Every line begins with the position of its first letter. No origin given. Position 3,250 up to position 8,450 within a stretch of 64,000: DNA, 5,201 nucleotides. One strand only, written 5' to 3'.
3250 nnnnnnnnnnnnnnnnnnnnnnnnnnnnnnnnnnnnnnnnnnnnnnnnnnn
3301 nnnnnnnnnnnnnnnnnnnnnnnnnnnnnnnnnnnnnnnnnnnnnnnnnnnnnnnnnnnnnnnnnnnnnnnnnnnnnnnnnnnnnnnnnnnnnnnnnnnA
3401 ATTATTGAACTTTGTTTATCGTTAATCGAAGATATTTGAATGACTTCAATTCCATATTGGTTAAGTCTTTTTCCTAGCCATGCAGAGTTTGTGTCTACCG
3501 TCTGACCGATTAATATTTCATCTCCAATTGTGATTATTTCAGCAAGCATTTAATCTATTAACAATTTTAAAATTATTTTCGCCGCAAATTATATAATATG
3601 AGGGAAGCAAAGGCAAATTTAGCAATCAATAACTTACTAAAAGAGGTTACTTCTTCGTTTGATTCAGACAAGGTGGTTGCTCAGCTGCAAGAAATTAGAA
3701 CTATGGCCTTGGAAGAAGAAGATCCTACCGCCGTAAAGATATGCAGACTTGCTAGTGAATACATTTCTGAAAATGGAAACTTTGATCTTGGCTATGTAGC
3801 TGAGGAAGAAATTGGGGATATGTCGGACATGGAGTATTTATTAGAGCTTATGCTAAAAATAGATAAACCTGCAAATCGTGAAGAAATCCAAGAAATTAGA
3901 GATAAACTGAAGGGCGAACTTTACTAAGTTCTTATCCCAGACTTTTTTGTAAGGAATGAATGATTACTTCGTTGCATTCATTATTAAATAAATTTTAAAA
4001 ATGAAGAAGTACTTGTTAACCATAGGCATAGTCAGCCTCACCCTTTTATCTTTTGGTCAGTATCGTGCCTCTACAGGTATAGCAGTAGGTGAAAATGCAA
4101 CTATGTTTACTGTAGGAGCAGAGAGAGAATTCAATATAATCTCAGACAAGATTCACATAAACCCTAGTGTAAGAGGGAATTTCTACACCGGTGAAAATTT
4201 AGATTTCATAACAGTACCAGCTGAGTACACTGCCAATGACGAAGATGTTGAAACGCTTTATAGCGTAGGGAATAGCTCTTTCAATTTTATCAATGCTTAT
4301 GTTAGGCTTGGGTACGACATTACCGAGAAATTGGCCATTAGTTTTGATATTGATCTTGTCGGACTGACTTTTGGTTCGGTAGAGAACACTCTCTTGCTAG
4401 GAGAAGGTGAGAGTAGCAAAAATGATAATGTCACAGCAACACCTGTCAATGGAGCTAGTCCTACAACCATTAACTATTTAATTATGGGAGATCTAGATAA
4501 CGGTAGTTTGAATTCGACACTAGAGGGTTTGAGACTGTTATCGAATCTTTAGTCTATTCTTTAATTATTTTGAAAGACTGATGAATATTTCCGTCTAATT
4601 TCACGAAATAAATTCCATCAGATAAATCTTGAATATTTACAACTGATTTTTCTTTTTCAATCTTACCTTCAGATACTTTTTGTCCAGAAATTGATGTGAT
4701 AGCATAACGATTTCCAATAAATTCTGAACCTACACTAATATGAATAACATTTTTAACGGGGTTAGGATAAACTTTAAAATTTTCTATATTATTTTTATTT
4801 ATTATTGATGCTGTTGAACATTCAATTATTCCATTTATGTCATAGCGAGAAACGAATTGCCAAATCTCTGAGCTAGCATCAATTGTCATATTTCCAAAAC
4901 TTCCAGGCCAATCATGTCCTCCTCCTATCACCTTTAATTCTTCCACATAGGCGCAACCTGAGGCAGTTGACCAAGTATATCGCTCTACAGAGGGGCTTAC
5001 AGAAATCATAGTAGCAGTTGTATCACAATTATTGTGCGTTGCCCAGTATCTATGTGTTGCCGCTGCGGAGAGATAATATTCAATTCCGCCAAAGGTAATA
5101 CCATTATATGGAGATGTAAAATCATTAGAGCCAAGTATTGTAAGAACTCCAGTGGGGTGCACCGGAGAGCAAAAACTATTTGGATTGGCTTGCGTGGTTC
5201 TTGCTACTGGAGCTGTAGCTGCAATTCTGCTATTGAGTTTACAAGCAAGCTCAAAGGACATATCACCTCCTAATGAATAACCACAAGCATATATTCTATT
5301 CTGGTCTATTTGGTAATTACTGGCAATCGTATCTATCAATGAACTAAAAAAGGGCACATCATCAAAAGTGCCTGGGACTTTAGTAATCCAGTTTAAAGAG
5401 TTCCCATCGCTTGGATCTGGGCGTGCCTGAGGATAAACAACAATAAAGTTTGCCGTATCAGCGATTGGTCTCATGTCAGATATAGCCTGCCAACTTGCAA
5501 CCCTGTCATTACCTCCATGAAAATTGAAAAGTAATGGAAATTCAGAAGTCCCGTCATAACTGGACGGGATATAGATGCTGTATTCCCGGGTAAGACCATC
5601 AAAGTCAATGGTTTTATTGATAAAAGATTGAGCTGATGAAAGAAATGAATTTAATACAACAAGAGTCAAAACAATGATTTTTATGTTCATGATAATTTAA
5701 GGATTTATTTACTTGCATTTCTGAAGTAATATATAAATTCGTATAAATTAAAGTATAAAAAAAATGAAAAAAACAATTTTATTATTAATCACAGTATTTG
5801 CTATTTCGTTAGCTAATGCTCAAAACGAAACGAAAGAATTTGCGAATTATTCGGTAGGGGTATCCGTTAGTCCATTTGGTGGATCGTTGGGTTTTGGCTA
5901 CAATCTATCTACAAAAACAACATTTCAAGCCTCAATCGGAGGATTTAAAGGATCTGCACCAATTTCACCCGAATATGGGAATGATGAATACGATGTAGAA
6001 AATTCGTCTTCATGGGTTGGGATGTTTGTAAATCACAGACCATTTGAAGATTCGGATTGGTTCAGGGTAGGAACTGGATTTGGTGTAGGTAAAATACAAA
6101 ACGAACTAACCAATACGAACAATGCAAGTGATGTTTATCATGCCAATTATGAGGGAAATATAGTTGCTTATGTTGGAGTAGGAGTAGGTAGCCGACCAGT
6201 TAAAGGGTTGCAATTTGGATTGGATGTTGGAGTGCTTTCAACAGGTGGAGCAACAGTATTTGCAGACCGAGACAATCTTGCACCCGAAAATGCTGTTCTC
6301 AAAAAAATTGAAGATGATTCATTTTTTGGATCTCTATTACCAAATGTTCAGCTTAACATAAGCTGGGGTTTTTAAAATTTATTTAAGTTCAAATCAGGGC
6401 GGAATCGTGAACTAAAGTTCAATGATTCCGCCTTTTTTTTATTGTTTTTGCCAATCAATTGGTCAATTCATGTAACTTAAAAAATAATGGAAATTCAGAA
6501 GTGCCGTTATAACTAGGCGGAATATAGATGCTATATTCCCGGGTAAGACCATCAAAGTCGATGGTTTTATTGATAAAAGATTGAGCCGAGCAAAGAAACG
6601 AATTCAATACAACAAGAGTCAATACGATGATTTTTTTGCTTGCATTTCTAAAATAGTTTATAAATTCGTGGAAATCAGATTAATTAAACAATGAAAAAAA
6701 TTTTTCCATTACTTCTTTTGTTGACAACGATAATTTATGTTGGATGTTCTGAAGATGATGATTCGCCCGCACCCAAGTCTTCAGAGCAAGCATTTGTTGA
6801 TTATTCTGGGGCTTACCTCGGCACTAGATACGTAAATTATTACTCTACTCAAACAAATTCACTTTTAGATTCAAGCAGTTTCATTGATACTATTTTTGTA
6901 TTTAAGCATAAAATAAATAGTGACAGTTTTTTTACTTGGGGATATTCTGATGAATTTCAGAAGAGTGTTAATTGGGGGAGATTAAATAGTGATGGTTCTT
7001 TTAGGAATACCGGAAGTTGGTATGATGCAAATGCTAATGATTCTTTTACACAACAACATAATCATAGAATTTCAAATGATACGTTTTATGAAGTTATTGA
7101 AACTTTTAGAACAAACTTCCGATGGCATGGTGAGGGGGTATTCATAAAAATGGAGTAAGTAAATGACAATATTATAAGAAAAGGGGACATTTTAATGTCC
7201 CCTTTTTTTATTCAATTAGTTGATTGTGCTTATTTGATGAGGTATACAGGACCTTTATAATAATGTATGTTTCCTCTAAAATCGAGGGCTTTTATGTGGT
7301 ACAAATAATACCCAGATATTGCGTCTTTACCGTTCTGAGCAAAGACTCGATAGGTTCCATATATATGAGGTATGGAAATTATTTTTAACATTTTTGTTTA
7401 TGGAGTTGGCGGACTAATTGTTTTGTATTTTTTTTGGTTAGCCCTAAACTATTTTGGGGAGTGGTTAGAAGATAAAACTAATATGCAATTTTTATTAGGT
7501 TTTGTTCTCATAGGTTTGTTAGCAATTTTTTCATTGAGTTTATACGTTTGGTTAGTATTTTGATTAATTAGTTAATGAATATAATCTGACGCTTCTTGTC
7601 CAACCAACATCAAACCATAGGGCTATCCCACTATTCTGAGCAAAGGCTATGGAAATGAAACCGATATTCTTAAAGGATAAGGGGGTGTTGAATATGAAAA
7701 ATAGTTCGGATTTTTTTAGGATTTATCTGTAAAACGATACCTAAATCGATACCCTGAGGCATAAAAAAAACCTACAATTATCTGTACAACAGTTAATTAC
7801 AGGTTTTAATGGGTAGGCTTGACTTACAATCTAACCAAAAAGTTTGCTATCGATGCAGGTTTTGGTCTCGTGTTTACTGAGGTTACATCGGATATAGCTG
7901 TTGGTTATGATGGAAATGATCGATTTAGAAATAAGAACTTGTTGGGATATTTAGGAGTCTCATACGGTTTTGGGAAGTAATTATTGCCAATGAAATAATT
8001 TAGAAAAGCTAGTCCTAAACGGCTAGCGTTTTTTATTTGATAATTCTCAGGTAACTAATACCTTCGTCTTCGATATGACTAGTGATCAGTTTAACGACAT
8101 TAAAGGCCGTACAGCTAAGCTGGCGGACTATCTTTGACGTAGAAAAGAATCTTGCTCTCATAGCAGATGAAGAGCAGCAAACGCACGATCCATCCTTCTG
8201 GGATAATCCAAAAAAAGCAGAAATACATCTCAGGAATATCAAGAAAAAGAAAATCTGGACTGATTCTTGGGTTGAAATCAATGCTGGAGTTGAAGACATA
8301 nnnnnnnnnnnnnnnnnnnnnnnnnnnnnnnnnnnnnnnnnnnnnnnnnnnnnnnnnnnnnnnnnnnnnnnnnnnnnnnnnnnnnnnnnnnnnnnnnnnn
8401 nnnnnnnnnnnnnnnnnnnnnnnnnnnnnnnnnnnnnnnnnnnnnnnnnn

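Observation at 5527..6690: Segmental duplication that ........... a divergent promoter plus the first ~55 codons of a T9SS esterase gene in front of an unrelated lipoprotein gene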

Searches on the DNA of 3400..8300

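Call 39: search_rna_families(source=window, start=3400, end=8300, threshold=evalue, max_evalue=1)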
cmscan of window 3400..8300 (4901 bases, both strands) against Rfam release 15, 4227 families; matches with E-value up to 1: 7.
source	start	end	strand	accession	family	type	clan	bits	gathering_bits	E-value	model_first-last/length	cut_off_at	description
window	7171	7270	-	RF02029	sraA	Gene; sRNA;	-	34.9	56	0.0094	1-95/95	no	sraA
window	7170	7274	-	RF02053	STnc430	Gene; sRNA;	-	28.8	47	0.14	1-162/162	no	Enterobacterial sRNA STnc430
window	7171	7215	-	RF02066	STnc320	Gene; sRNA;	-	24.3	50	0.26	1-55/55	no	Salmonella enterica sRNA STnc320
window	7163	7212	+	RF02066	STnc320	Gene; sRNA;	-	23.9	50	0.32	1-55/55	no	Salmonella enterica sRNA STnc320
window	6354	6445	+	RF00558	L20_leader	Cis-reg; leader;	-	23.5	58.7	0.22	1-127/127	no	Ribosomal protein L20 leader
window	7107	7216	+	RF00558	L20_leader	Cis-reg; leader;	-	22.3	58.7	0.47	1-127/127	no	Ribosomal protein L20 leader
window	5348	5415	+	RF03140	S4-Clostridia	Cis-reg; leader;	CL00119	19.3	37.5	0.68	1-55/55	no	S4-Clostridia ribosomal protein leader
